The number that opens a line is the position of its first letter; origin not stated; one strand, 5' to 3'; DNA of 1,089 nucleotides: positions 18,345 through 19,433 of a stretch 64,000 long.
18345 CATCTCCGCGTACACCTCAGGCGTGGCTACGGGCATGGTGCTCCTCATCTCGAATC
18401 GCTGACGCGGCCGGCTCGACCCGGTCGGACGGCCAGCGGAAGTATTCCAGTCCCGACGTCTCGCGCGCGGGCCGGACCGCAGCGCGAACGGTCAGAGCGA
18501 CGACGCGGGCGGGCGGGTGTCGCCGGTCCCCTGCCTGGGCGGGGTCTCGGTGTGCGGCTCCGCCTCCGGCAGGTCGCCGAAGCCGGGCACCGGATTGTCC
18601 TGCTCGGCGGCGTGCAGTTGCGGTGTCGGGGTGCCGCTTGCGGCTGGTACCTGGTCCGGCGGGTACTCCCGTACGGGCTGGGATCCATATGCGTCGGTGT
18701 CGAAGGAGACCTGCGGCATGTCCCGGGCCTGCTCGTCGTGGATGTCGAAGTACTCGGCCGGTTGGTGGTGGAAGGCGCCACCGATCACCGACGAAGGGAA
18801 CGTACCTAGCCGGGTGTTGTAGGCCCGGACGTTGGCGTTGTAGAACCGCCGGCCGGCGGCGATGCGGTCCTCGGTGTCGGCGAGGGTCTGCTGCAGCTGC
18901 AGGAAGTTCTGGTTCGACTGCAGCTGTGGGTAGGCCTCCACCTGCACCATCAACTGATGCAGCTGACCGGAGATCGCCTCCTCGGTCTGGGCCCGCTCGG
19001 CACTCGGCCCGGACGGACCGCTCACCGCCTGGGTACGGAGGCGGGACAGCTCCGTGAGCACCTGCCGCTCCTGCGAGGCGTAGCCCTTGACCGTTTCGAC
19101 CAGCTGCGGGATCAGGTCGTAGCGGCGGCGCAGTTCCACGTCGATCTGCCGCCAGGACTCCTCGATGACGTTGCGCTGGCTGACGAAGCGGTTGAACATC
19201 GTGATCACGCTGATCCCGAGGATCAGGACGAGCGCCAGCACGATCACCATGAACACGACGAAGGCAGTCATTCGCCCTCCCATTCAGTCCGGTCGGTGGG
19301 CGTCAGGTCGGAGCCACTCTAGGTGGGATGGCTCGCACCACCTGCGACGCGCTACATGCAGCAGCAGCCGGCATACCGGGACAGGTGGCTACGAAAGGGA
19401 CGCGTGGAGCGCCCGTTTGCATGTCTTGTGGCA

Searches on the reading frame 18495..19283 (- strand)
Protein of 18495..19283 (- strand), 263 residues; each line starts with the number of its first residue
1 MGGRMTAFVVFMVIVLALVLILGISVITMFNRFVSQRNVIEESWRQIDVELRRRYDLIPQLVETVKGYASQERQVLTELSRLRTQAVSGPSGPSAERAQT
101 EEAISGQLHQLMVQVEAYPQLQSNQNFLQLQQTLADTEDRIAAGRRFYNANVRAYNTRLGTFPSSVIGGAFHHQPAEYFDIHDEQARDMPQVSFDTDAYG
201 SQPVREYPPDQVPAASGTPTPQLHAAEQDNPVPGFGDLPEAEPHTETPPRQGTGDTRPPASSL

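Call 84: find_homologous_proteins(query=window:18495-19283:-, max_evalue=1e-40)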
Query window:18495-19283:- (263 aa): 5358 proteins with E <= 1e-40 among 8000 candidates; the best 120 are listed.
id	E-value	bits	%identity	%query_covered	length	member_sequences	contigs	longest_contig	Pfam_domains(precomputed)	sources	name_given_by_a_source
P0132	5.7e-151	519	91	98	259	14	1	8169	PF04011.18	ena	-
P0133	4.1e-150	516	93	98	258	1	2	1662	PF04011.18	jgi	jgi:LemA protein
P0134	1.3e-134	466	83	98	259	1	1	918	PF04011.18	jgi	jgi:LemA protein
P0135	1.6e-132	459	84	94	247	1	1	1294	PF04011.18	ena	-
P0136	1.4e-131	456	83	98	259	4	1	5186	PF04011.18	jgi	jgi:LemA protein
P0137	4.8e-106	372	74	96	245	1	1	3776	PF04011.18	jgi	jgi:LemA protein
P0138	3.2e-75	271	68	65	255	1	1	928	PF04011.18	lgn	-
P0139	5.2e-75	270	57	86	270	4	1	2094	PF04011.18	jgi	jgi:LemA protein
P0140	3.5e-74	268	59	78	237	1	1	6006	PF04011.18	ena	-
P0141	6.4e-73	264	67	65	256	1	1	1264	PF04011.18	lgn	-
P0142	3.2e-72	261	65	63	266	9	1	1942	PF04011.18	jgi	jgi:LemA protein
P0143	4.0e-72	261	66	63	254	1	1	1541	PF04011.18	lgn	-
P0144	4.5e-72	261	59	74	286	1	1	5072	PF04011.18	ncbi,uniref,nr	ncbi:MAG TPA: LemA family protein [Kribbella sp.]|uniref:LemA family protein n=1 Tax=Kribbella sp. T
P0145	4.5e-72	261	66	63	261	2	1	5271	PF04011.18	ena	-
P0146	5.8e-72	260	59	78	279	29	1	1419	PF04011.18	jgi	-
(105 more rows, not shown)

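Call 85: find_encoding_contigs(protein=P0136, flank=5000, max_places=3)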
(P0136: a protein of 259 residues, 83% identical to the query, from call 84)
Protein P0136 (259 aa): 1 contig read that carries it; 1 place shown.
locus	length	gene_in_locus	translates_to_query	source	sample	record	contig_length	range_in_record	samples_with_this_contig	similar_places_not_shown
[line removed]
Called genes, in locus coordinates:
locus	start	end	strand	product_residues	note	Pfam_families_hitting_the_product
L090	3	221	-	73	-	?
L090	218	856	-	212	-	PF09335:VTT_dom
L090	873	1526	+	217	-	PF00588:SpoU_methylase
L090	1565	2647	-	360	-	PF01380:SIS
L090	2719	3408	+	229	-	-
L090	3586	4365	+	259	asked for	PF04011:LemA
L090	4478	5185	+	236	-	?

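Call 86: find_encoding_contigs(protein=P0132, flank=8000, max_places=3)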
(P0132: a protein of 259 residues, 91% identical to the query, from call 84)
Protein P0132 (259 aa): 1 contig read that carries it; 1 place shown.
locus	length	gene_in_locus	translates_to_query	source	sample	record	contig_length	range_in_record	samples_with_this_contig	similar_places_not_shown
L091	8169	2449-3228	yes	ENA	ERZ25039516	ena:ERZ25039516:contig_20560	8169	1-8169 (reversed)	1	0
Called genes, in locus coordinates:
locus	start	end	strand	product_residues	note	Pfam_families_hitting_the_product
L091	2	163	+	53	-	?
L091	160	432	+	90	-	PF00588:SpoU_methylase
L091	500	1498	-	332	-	PF01380:SIS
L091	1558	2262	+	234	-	-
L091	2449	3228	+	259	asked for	PF04011:LemA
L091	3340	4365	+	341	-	PF01116:F_bP_aldolase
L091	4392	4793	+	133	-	PF11349:DUF3151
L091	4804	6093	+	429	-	PF00709:Adenylsucc_synt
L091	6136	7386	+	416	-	PF02844:GARS_N, PF01071:GARS_A, PF02655:ATP-grasp_3 (weak), PF02843:GARS_C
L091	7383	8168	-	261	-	?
